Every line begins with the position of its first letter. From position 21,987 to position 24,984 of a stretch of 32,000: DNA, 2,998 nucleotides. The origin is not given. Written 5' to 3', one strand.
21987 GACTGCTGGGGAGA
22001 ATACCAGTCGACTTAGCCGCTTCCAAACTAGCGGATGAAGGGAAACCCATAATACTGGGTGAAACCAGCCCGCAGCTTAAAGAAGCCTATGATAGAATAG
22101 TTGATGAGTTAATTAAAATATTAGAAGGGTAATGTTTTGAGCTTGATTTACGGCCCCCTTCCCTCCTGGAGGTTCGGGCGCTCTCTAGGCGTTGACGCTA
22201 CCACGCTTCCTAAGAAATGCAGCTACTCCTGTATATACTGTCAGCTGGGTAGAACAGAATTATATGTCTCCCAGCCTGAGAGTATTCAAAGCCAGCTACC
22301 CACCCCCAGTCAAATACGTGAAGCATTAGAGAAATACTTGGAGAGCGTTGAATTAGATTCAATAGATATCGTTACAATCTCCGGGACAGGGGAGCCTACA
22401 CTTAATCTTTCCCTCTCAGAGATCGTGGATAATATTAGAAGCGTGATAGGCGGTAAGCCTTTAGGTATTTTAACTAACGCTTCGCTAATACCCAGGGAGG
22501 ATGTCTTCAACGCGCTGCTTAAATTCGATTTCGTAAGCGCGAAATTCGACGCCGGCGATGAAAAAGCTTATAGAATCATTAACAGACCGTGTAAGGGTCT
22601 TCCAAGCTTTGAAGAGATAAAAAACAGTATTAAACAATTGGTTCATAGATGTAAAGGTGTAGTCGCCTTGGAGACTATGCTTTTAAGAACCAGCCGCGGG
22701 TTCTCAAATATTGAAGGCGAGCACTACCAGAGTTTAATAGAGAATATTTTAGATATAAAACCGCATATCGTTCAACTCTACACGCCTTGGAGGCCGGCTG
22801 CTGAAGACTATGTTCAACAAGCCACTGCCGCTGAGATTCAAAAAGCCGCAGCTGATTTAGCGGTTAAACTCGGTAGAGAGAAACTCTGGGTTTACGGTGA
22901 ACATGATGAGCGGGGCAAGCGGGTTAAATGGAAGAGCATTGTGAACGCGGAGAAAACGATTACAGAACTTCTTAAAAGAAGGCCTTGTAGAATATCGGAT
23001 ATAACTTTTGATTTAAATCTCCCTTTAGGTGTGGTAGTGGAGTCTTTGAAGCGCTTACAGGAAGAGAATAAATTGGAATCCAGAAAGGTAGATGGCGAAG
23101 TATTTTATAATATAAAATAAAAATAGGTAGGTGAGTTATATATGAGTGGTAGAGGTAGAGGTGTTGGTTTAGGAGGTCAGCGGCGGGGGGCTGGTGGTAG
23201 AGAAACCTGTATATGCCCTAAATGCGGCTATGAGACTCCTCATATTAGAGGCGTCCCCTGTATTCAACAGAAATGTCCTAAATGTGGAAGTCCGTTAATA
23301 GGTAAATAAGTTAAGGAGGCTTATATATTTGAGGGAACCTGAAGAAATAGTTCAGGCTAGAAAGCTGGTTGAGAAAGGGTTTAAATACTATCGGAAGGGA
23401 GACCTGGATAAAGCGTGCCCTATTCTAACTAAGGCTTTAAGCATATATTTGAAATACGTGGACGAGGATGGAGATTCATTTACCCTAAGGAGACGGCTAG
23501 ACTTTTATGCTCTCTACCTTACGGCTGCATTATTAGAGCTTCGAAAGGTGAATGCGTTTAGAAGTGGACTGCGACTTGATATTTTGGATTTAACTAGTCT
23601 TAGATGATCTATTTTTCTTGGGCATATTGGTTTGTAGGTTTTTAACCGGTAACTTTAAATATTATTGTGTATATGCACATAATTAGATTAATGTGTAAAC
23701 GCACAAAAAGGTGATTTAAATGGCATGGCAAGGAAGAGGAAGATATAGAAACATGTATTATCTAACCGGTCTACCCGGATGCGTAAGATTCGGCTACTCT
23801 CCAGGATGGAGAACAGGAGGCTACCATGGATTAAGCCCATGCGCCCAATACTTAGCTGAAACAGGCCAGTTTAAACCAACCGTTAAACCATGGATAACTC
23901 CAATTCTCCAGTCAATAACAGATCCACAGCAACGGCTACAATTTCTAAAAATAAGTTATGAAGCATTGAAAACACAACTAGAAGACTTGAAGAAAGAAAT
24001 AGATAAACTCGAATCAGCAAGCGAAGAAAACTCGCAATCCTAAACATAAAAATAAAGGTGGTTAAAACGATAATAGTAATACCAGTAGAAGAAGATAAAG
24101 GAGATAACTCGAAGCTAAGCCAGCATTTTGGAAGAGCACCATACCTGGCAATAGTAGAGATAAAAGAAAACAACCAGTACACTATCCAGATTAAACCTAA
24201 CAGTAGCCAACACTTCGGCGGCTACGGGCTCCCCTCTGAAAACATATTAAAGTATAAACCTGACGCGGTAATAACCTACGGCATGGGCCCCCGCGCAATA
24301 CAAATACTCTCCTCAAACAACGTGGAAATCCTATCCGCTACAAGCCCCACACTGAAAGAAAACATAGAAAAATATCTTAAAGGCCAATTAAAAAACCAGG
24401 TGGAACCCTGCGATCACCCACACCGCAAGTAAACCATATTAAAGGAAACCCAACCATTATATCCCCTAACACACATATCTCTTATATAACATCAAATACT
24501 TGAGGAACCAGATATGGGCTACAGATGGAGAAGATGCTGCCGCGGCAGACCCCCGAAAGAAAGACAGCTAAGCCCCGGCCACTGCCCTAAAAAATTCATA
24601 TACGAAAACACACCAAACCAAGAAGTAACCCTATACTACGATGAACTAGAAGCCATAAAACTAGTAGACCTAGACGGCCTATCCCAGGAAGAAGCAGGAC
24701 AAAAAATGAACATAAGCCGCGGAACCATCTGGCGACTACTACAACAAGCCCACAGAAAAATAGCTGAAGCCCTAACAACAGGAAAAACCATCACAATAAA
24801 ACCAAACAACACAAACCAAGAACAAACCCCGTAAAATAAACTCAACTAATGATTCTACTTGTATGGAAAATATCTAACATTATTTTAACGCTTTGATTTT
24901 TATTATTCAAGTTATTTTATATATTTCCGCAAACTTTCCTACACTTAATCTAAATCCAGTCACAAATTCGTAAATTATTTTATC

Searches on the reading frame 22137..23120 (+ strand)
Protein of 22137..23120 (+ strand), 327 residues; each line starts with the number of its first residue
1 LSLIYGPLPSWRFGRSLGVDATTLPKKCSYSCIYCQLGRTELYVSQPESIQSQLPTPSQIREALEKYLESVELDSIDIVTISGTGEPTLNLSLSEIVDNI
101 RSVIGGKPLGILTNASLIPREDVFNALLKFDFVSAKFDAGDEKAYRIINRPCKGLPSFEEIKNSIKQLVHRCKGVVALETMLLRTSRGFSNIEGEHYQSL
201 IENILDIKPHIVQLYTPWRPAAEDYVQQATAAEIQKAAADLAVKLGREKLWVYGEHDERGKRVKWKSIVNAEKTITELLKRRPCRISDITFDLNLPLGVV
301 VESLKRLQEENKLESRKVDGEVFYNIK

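Call 3: search_protein_families(library=pfam, proteins=[window:22137-23120:+], max_evalue=1)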
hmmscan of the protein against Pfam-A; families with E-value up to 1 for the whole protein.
window:22137-23120:+ (327 aa): 6 families
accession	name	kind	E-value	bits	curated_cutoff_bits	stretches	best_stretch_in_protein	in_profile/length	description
PF04055.27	Radical_SAM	-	1.3e-13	51.9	29.5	1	27-182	6-150/166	Radical SAM superfamily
PF01022.26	HTH_5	-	0.0045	17.3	22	1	275-310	7-42/47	Bacterial regulatory protein, arsR family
PF13353.11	Fer4_12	-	0.094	13.5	22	1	18-107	5-84/137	4Fe-4S single cluster domain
PF10828.13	DUF2570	-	0.12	12.8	26.6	1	222-307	30-106/108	Protein of unknown function (DUF2570)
PF00141.28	peroxidase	-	0.18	12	27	1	33-83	97-146/237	Peroxidase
PF13463.12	HTH_27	-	0.2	12.4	22.2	1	281-317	16-52/68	Winged helix DNA-binding domain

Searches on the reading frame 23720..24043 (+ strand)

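Call 3: search_protein_families(library=pfam, proteins=[window:23720-24043:+], max_evalue=1)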
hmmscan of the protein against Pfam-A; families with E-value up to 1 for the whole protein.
window:23720-24043:+ (107 aa): 6 families
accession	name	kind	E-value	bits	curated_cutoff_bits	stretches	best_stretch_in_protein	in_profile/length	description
PF02183.23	HALZ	-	0.0018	18.9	28.1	1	75-99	9-33/43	Homeobox associated leucine zipper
PF12755.13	Vac14_Fab1_bd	-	0.062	14.4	22.1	1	31-77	3-47/97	Vacuolar 14 Fab1-binding region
PF25642.1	DUF7944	-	0.073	14.1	27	1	41-100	15-73/82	Domain of unknown function (DUF7944)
PF17253.7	DUF5320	-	0.085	14.5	27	1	37-97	43-99/99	Family of unknown function (DUF5320)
PF00170.26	bZIP_1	-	0.092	13.3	27.6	1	70-100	32-62/64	bZIP transcription factor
PF08702.15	Fib_alpha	-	0.1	13.2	29.9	1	50-100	81-131/143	Fibrinogen alpha/beta chain family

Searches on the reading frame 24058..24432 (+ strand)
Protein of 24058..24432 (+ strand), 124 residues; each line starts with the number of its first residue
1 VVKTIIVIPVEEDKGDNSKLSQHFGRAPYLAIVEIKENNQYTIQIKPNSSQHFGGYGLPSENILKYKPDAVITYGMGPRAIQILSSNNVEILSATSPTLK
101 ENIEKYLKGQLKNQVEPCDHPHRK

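Call 3: search_protein_families(library=pfam, proteins=[window:24058-24432:+], max_evalue=1)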
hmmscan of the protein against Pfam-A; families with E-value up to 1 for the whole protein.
window:24058-24432:+ (124 aa): 1 family
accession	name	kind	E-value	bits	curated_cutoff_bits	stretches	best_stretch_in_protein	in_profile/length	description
PF02579.22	Nitro_FeMo-Co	-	2.9e-16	60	26.3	1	16-108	1-94/94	Dinitrogenase iron-molybdenum cofactor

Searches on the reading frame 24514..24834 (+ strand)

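Call 3: search_protein_families(library=pfam, proteins=[window:24514-24834:+], max_evalue=1)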
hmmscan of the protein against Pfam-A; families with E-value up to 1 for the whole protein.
window:24514-24834:+ (106 aa): 18 families
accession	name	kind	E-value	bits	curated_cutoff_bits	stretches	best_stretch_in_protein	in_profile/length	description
PF02001.22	DUF134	-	3.5e-19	69.6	27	1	10-97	4-92/98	Protein of unknown function DUF134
PF04545.22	Sigma70_r4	-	1.3e-07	31.4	24.1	1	44-83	9-48/50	Sigma-70, region 4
PF08281.18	Sigma70_r4_2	-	2.7e-07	30.6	25.7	1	46-82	17-53/54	Sigma-70, region 4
PF13384.12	HTH_23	-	1.2e-05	25.4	24.6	1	45-78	8-40/50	Homeodomain-like domain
PF07638.17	Sigma70_ECF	-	0.00037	20.9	21.1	1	43-87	139-183/185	ECF sigma factor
PF13560.12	HTH_31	-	0.00055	20.6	27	1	55-80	14-39/64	Helix-turn-helix domain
PF13518.12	HTH_28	-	0.0023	18.4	25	1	45-78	3-35/52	Helix-turn-helix domain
PF22233.2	PhyR_sigma-like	-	0.0026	17.9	27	1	50-85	14-49/50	Response regulator PhyR, sigma-like domain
PF05225.22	HTH_psq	-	0.0043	17.2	20.4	1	46-78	7-39/45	helix-turn-helix, Psq domain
PF14848.11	HU-DNA_bdg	-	0.016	15.7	30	1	40-95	18-73/124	DNA-binding domain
PF08670.17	MEKHLA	-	0.018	15.4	23.7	1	52-88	101-137/143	MEKHLA domain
PF01381.28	HTH_3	-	0.037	14.5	23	1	55-72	9-26/55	Helix-turn-helix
PF11198.13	DUF2857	-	0.039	14.1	36.8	1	43-86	31-75/174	Protein of unknown function (DUF2857)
PF08279.18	HTH_11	-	0.054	13.8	25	1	55-77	14-37/55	HTH domain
PF13412.12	HTH_24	-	0.068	13.2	21.9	1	55-77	17-39/48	Winged helix-turn-helix DNA-binding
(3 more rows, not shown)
